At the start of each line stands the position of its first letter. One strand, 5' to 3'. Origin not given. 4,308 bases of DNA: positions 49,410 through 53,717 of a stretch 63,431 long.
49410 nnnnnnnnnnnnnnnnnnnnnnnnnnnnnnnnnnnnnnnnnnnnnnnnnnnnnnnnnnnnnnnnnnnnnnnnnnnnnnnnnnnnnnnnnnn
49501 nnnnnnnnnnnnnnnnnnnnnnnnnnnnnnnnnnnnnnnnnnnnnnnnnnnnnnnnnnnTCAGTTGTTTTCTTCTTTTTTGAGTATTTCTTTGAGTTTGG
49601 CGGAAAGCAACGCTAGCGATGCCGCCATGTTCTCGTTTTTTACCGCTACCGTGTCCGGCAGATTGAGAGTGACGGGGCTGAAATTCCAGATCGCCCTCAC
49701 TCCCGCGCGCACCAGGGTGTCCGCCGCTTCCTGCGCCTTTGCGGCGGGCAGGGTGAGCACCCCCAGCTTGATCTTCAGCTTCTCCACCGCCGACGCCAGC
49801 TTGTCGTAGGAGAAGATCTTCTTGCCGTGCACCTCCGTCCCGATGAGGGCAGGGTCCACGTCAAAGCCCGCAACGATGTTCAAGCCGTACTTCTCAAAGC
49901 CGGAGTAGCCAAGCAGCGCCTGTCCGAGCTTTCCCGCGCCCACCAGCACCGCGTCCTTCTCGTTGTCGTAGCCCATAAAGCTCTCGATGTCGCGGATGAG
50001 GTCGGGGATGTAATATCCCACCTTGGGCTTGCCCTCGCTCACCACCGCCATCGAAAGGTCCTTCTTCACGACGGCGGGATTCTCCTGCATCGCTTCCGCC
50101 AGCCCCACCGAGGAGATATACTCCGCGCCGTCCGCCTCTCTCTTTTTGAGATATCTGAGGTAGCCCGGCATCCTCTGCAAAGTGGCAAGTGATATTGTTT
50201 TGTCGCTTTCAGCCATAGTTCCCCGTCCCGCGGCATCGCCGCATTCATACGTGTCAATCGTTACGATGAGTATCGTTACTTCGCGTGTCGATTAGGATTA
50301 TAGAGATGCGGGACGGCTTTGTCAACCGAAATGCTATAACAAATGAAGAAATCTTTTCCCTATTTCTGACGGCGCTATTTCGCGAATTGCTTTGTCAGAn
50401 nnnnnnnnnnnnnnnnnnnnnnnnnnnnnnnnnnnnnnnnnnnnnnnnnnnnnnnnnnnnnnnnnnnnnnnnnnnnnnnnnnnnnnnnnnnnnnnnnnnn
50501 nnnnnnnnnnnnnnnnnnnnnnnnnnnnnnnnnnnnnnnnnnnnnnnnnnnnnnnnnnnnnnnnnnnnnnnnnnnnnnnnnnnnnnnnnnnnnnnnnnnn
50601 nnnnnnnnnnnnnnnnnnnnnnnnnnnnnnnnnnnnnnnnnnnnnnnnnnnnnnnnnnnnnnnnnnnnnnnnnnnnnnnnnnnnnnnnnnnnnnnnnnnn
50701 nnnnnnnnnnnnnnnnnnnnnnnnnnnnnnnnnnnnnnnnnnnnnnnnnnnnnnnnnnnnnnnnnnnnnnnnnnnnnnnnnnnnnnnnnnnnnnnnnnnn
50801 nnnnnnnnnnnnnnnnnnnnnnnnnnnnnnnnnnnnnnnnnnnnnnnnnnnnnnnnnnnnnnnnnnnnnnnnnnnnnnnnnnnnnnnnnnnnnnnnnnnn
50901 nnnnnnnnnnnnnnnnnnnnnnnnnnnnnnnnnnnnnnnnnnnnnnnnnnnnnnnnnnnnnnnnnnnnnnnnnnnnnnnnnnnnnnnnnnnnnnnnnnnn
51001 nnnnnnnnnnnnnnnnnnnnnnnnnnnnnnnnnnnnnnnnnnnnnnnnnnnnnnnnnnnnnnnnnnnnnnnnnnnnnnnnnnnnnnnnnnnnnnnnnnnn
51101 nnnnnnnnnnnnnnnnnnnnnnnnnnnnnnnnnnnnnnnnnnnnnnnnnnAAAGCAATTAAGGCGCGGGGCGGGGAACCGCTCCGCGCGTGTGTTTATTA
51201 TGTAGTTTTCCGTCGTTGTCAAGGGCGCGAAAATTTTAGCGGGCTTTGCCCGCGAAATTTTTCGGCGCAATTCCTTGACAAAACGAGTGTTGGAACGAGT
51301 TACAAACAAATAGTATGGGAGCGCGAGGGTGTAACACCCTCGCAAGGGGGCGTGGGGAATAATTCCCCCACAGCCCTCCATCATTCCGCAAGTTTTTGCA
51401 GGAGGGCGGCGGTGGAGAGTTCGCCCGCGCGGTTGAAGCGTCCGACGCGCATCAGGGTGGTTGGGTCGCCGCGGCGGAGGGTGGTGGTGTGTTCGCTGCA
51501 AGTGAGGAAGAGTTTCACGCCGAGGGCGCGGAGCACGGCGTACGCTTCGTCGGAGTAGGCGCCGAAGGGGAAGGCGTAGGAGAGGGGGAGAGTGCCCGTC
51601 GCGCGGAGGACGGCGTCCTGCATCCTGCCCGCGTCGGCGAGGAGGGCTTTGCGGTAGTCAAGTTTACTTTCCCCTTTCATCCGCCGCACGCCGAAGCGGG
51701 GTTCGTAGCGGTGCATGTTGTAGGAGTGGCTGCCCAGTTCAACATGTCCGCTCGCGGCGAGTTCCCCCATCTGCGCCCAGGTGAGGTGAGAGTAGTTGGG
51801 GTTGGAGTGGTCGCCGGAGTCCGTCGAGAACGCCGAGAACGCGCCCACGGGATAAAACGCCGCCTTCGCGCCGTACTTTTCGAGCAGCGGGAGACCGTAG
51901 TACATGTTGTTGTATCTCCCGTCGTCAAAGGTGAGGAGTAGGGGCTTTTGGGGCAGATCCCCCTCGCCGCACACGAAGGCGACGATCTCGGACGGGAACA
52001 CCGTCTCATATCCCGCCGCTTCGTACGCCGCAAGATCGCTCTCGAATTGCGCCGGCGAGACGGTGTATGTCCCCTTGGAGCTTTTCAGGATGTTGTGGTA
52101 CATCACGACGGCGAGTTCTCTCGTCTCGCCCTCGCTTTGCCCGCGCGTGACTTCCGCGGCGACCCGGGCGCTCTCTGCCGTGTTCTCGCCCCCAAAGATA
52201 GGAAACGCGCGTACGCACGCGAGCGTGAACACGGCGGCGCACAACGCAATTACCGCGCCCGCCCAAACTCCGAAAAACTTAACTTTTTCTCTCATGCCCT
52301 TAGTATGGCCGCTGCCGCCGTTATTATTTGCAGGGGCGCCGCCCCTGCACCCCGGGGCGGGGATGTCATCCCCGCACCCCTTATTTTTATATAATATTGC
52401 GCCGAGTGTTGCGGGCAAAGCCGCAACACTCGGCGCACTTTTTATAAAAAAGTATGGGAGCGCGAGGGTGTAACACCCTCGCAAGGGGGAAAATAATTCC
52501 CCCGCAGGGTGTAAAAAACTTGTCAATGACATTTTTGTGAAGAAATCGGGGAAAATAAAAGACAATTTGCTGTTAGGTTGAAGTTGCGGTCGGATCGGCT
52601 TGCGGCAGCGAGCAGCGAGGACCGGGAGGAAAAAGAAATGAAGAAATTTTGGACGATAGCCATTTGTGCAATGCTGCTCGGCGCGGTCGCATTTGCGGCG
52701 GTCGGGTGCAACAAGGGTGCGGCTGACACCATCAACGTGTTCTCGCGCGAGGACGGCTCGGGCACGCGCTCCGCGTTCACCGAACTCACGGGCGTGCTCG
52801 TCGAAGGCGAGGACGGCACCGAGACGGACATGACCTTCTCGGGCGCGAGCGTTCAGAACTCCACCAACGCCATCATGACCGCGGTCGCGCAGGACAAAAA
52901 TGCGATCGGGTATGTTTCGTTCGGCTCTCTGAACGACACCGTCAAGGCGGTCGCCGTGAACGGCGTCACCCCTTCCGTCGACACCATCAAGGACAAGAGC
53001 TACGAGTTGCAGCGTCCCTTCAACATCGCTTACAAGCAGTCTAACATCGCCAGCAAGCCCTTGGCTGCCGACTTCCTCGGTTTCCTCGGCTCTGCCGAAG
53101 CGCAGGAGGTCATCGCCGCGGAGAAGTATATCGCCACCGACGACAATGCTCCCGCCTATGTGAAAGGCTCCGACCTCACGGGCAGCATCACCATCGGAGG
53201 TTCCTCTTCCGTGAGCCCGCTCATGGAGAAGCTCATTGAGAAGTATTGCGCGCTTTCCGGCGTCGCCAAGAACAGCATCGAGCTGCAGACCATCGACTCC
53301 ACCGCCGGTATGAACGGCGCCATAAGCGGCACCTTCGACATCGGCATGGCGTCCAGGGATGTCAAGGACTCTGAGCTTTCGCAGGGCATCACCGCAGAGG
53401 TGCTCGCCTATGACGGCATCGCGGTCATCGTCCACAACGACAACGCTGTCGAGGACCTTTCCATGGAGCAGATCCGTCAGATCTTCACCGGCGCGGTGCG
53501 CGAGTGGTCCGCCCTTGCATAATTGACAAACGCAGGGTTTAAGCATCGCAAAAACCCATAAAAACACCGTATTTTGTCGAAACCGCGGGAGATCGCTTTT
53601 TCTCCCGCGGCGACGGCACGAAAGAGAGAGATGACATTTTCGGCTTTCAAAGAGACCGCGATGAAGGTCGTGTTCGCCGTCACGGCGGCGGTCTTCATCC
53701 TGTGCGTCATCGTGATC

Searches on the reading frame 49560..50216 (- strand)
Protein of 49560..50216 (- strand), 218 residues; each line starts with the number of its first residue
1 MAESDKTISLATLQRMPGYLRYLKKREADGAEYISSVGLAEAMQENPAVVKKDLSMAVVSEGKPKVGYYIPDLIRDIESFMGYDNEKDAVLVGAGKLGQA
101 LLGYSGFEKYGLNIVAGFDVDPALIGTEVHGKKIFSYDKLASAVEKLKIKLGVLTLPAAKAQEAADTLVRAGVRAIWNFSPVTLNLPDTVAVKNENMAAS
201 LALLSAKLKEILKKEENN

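Call 36: search_protein_families(library=pfam, proteins=[window:49560-50216:-])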
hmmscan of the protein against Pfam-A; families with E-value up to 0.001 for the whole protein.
window:49560-50216:- (218 aa): 2 families
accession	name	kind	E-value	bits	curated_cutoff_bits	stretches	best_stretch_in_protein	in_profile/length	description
PF02629.25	CoA_binding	-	2.1e-21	76.9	22.3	1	85-182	2-97/97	CoA binding domain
PF06971.19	Put_DNA-bind_N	-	2.4e-15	56.8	27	1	8-55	2-49/49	Putative DNA-binding protein N-terminus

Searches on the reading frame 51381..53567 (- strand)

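Call 36: search_protein_families(library=pfam, proteins=[window:51381-53567:-])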
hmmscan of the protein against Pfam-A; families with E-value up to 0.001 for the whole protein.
window:51381-53567:- (728 aa): 1 family
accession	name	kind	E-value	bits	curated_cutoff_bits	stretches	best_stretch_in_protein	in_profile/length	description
PF01522.26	Polysacc_deac_1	-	2.3e-17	63.5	23.1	1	537-685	3-122/124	Polysaccharide deacetylase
